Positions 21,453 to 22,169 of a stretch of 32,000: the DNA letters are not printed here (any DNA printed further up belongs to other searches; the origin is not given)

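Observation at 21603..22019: An uncharacterised DUF3830/cyclophilin-like gene sits immediately downstream of allC, where the ureidoglycine/ureidoglycolate steps are missing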

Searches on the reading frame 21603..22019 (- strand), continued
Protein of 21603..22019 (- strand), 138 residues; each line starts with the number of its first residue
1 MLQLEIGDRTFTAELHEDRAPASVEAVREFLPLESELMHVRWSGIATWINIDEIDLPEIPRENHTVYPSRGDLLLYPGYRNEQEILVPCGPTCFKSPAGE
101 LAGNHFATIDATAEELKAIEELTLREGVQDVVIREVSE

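Call 61: get_annotated_region(hit=H14, flank=8000)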
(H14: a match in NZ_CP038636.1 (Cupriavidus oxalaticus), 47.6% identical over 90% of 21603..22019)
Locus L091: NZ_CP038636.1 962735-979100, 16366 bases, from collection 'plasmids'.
description: Cupriavidus oxalaticus strain X32 plasmid unnamed1, complete sequence
organism: Cupriavidus oxalaticus (NCBI taxid 96344)
taxonomy: Bacteria; Pseudomonadota; Betaproteobacteria; Burkholderiales; Burkholderiaceae; Cupriavidus; Cupriavidus oxalaticus
host: -; source: whole organism,sewage sludge; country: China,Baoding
typing (MOB-suite, as given by PLSDB): mobilizable; relaxase MOBP,MOBP
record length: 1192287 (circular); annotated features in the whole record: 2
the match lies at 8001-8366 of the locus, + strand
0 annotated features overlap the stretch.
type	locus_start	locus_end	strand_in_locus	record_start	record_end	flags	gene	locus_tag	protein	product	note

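Call 62: get_annotated_region(hit=H17, flank=8000)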
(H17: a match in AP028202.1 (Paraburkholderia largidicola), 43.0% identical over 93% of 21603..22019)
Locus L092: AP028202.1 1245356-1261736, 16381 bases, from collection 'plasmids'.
description: Paraburkholderia sp. F2 plasmid PPGUF2_p1 DNA, complete genome
organism: Paraburkholderia largidicola (NCBI taxid 3014751)
taxonomy: Bacteria; Pseudomonadota; Betaproteobacteria; Burkholderiales; Burkholderiaceae; Paraburkholderia; Paraburkholderia largidicola
host: -; source: Physopelta gutta,midgut,Midgut crypts of sting bug Physopelta gutta; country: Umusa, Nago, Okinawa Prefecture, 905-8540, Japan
typing (MOB-suite, as given by PLSDB): non-mobilizable
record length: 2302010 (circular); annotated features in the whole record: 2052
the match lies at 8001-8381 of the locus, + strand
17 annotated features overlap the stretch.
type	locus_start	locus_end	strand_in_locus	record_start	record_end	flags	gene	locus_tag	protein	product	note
CDS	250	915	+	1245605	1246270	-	-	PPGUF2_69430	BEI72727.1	transposase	-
CDS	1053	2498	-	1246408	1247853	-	-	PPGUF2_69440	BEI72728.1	DEAD/DEAH box helicase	-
CDS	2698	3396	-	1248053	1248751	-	-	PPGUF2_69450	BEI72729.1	GntR family transcriptional regulator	-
CDS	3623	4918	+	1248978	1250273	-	-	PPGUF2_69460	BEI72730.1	MFS transporter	-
CDS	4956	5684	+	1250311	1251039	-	-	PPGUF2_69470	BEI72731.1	aspartate/glutamate racemase family protein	-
CDS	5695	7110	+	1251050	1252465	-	hydA_2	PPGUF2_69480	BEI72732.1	dihydropyrimidinase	-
CDS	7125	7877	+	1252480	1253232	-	-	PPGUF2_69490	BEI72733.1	aspartate/glutamate racemase family protein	-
CDS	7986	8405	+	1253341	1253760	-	-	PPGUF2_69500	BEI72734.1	DUF3830 family protein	-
CDS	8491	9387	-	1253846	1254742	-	-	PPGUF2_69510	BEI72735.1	LysR family transcriptional regulator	-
CDS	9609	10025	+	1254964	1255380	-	sdhC_2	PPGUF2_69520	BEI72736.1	succinate dehydrogenase, cytochrome b556 subunit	-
CDS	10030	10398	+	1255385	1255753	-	sdhD_2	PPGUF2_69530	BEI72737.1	succinate dehydrogenase, hydrophobic membrane anchor protein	-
CDS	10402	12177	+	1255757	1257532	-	sdhA_2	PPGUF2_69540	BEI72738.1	succinate dehydrogenase flavoprotein subunit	-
CDS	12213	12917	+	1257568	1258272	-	-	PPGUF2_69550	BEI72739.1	succinate dehydrogenase iron-sulfur subunit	-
CDS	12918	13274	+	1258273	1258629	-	-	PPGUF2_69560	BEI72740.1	succinate dehydrogenase assembly factor 2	-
CDS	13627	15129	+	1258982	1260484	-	-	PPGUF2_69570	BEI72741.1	methyl-accepting chemotaxis protein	-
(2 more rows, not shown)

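Call 63: get_annotated_region(hit=H21, flank=8000)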
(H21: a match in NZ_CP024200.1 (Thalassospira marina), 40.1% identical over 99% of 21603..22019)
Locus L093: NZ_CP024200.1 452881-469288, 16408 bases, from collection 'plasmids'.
description: Thalassospira marina strain CSC3H3 plasmid pCSC3H3, complete sequence
organism: Thalassospira marina (NCBI taxid 2048283)
taxonomy: Bacteria; Pseudomonadota; Alphaproteobacteria; Rhodospirillales; Thalassospiraceae; Thalassospira; Thalassospira marina
host: -; source: -; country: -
typing (MOB-suite, as given by PLSDB): non-mobilizable
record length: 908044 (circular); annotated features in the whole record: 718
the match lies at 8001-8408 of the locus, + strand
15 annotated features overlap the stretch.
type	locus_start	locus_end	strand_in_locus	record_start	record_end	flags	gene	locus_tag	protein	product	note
CDS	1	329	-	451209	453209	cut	fhuB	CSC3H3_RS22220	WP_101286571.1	Fe(3+)-hydroxamate ABC transporter permease FhuB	-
CDS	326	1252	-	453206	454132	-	-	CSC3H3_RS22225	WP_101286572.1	iron-siderophore ABC transporter substrate-binding protein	GO:0015891 - siderophore transport [Evidence IEA]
CDS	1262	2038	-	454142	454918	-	-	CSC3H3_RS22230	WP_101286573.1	ABC transporter ATP-binding protein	-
CDS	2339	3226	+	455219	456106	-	-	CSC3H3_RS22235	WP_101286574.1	SMP-30/gluconolactonase/LRE family protein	-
CDS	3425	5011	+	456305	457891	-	-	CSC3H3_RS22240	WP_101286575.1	YbaY family lipoprotein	-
CDS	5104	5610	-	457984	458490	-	-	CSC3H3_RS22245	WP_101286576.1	N-acetyltransferase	-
CDS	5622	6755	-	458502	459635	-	-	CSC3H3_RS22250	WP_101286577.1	type III PLP-dependent enzyme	-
CDS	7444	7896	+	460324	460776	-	-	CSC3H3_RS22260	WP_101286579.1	hypothetical protein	-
CDS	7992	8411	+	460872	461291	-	-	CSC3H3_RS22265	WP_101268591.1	DUF3830 family protein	-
CDS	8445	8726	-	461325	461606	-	-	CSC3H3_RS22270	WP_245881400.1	hypothetical protein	-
CDS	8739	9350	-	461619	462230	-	-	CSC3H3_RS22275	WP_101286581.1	glutathione S-transferase N-terminal domain-containing protein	GO:0006749 - glutathione metabolic process [Evidence IEA]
CDS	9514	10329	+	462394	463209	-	-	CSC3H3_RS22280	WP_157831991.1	helix-turn-helix domain-containing protein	-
CDS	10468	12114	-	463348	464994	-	-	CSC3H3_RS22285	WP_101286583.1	U32 family peptidase C-terminal domain-containing protein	-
CDS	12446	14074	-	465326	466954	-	-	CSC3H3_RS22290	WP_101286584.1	S53 family peptidase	GO:0006508 - proteolysis [Evidence IEA]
CDS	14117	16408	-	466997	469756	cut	-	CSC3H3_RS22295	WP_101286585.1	cytochrome P450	-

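Call 64: get_annotated_region(hit=H37, flank=8000)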
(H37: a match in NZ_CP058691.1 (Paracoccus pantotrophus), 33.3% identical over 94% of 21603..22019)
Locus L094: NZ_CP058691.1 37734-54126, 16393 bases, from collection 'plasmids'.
description: Paracoccus pantotrophus strain ACCC10489 plasmid unnamed1, complete sequence
organism: Paracoccus pantotrophus (NCBI taxid 82367)
taxonomy: Bacteria; Pseudomonadota; Alphaproteobacteria; Rhodobacterales; Paracoccaceae; Paracoccus; Paracoccus pantotrophus
host: -; source: pure culture,sewage sludge; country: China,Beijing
typing (MOB-suite, as given by PLSDB): non-mobilizable; replicon rep_cluster_229
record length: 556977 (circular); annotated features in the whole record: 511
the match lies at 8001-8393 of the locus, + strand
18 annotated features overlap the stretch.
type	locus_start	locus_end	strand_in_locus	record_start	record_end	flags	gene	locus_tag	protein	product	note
CDS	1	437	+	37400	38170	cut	-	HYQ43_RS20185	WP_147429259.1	hypothetical protein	-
CDS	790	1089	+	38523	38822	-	-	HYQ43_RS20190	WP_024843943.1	hypothetical protein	-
CDS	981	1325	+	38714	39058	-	-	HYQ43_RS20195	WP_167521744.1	GNAT family protein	-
CDS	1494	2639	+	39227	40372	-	-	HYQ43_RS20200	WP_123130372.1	ABC transporter ATP-binding protein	-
CDS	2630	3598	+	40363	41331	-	-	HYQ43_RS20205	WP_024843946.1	ABC transporter substrate-binding protein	-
CDS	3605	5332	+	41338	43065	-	-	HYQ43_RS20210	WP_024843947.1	iron ABC transporter permease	GO:0006826 - iron ion transport [Evidence IEA]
CDS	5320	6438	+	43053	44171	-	-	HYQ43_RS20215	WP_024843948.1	MBL fold metallo-hydrolase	-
CDS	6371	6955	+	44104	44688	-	-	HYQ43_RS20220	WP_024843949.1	protein phosphatase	-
CDS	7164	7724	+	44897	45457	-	-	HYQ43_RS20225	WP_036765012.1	MFS transporter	-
CDS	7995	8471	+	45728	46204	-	-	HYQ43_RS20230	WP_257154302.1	DUF3830 family protein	-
CDS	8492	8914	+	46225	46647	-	-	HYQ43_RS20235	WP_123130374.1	DUF3830 family protein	-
CDS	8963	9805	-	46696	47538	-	-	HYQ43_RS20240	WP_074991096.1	MurR/RpiR family transcriptional regulator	GO:0006355 - regulation of DNA-templated transcription [Evidence IEA]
CDS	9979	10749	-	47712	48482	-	allE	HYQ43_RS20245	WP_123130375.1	(S)-ureidoglycine aminohydrolase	GO:0010136 - ureide catabolic process [Evidence IEA]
CDS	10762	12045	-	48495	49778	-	-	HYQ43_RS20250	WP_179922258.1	Zn-dependent hydrolase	-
CDS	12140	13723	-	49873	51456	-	-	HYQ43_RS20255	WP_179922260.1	ABC transporter substrate-binding protein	-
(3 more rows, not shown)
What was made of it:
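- Closest known: . Different: A distant DUF3830 pair coexists with allE in Paracoccus (call 64).
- A distant tandem DUF3830 pair in Paracoccus (33% identity) lies 1.5 kb from an annotated cupin allE plus an M20 gene (call 64).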

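Call 66: get_annotated_region(hit=H4, flank=9000)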
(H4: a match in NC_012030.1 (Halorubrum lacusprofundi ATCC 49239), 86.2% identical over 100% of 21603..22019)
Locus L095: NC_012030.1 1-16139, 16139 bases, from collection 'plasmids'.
description: Halorubrum lacusprofundi ATCC 49239 plasmid pHLAC01, complete sequence
organism: Halorubrum lacusprofundi ATCC 49239 (NCBI taxid 416348)
taxonomy: Archaea; Euryarchaeota; Halobacteria; Halobacteriales; Haloferacaceae; Halorubrum; Halorubrum lacusprofundi; Halorubrum lacusprofundi ATCC 49239
host: -; source: -; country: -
typing (MOB-suite, as given by PLSDB): non-mobilizable; mating-pair formation MPF_unknown
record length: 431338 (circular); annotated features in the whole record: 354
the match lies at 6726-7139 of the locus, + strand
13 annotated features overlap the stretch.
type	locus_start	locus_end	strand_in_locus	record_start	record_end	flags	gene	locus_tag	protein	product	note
CDS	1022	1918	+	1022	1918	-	-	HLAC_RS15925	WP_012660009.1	ABC transporter permease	-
CDS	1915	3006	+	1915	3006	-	-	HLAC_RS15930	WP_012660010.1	ABC transporter ATP-binding protein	-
CDS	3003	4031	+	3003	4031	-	-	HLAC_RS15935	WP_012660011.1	ABC transporter ATP-binding protein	-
CDS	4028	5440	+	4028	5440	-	-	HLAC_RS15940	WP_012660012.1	amidohydrolase family protein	-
CDS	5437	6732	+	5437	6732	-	-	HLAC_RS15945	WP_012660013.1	Zn-dependent hydrolase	-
CDS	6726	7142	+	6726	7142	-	-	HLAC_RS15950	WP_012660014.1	DUF3830 family protein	-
CDS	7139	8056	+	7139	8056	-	-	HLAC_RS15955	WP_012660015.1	D-2-hydroxyacid dehydrogenase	-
CDS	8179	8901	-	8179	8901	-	-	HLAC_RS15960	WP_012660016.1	fumarylacetoacetate hydrolase family protein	-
CDS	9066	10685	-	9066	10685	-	-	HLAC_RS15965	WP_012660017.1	helix-turn-helix domain-containing protein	-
CDS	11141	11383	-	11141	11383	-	-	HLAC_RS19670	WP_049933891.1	hypothetical protein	-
CDS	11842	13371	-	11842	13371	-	-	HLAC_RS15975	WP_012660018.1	glycosyltransferase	-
CDS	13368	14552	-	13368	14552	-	-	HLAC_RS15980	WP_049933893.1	DUF2334 domain-containing protein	-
CDS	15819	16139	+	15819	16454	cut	-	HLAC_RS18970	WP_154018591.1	serpin family protein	-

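Call 67: get_annotated_region(hit=H5, flank=9000)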
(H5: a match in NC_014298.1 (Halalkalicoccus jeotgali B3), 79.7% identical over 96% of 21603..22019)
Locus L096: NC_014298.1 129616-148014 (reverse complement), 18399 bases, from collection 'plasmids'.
description: Halalkalicoccus jeotgali B3 plasmid 1, complete sequence
organism: Halalkalicoccus jeotgali B3 (NCBI taxid 795797)
taxonomy: Archaea; Euryarchaeota; Halobacteria; Halobacteriales; Halococcaceae; Halalkalicoccus; Halalkalicoccus jeotgali; Halalkalicoccus jeotgali B3
host: -; source: -; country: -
typing (MOB-suite, as given by PLSDB): non-mobilizable
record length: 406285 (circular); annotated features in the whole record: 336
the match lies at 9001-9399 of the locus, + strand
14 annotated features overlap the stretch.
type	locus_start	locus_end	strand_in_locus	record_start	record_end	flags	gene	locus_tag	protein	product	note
CDS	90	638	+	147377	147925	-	-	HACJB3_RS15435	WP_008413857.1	(2Fe-2S)-binding protein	-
CDS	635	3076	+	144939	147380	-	-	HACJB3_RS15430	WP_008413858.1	molybdopterin cofactor-binding domain-containing protein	-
CDS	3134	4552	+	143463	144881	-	-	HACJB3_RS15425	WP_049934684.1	amidohydrolase family protein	-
CDS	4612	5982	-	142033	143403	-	-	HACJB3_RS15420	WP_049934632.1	nucleobase:cation symporter-2 family protein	-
CDS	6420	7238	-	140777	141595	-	-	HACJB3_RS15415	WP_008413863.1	IclR family transcriptional regulator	GO:0006355 - regulation of DNA-templated transcription [Evidence IEA]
CDS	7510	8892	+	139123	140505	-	-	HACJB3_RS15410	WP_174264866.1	amidohydrolase family protein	-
CDS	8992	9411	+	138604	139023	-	-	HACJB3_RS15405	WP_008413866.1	DUF3830 family protein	-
CDS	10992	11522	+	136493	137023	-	uraD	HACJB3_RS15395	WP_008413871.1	2-oxo-4-hydroxy-4-carboxy-5-ureidoimidazoline decarboxylase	GO:0019628 - urate catabolic process [Evidence IEA]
CDS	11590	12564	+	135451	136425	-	pucL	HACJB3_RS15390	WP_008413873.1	factor-independent urate hydroxylase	GO:0019628 - urate catabolic process [Evidence IEA]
CDS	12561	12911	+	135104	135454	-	uraH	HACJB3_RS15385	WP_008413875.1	hydroxyisourate hydrolase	GO:0019628 - urate catabolic process [Evidence IEA]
CDS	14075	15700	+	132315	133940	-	-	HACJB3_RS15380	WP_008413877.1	bacterio-opsin activator domain-containing protein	-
CDS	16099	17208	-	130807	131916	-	-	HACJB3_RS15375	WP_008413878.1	guanosine monophosphate reductase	-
CDS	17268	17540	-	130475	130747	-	-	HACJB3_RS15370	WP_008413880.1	hypothetical protein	-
CDS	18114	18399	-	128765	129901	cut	-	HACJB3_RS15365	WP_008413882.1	XdhC/CoxI family protein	-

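Call 68: get_annotated_region(hit=H11, flank=9000)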
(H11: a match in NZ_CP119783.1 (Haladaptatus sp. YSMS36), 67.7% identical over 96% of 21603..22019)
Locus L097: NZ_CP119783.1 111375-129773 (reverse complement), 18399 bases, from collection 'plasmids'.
description: Haladaptatus sp. YSMS36 plasmid unnamed1, complete sequence
organism: Haladaptatus sp. YSMS36 (NCBI taxid 3033384)
taxonomy: Archaea; Euryarchaeota; Halobacteria; Halobacteriales; Haladaptataceae; Haladaptatus; Haladaptatus sp. YSMS36
host: -; source: cell culture,sediment; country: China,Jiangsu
typing (MOB-suite, as given by PLSDB): non-mobilizable
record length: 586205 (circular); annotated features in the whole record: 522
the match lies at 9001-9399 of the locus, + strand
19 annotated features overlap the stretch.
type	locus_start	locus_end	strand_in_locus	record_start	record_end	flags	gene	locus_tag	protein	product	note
CDS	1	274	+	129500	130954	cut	-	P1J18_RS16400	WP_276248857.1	acetyl-CoA hydrolase/transferase C-terminal domain-containing protein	-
CDS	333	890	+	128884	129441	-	-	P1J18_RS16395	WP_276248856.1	MaoC family dehydratase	-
CDS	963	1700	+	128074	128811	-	-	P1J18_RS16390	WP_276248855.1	aspartate/glutamate racemase family protein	GO:0006807 - nitrogen compound metabolic process [Evidence IEA]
CDS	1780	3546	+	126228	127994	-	-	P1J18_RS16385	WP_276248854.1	hydantoinase B/oxoprolinase family protein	-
CDS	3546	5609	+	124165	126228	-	-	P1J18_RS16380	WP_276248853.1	hydantoinase/oxoprolinase family protein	-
CDS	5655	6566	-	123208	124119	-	-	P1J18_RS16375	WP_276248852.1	ABC transporter permease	GO:0055085 - transmembrane transport [Evidence IEA]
CDS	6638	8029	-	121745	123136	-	-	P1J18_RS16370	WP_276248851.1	substrate-binding domain-containing protein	-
CDS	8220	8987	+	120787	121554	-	-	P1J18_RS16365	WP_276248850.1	glucose 1-dehydrogenase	-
CDS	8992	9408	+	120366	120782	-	-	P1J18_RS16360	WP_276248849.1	DUF3830 family protein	-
CDS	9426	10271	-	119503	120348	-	-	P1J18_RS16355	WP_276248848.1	ABC transporter permease subunit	GO:0055085 - transmembrane transport [Evidence IEA]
CDS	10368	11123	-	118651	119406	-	-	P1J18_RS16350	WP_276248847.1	3-oxoacyl-ACP reductase family protein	-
CDS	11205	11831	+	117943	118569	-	-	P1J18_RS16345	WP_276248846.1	isochorismatase family protein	-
CDS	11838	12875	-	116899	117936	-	-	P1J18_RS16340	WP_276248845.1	LLM class flavin-dependent oxidoreductase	-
CDS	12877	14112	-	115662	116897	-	-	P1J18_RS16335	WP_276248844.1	Zn-dependent hydrolase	-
CDS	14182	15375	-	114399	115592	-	-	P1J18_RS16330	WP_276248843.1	ABC transporter ATP-binding protein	-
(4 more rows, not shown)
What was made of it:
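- Haladaptatus has hydantoinase A/B, a racemase and an M20 (call 68).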
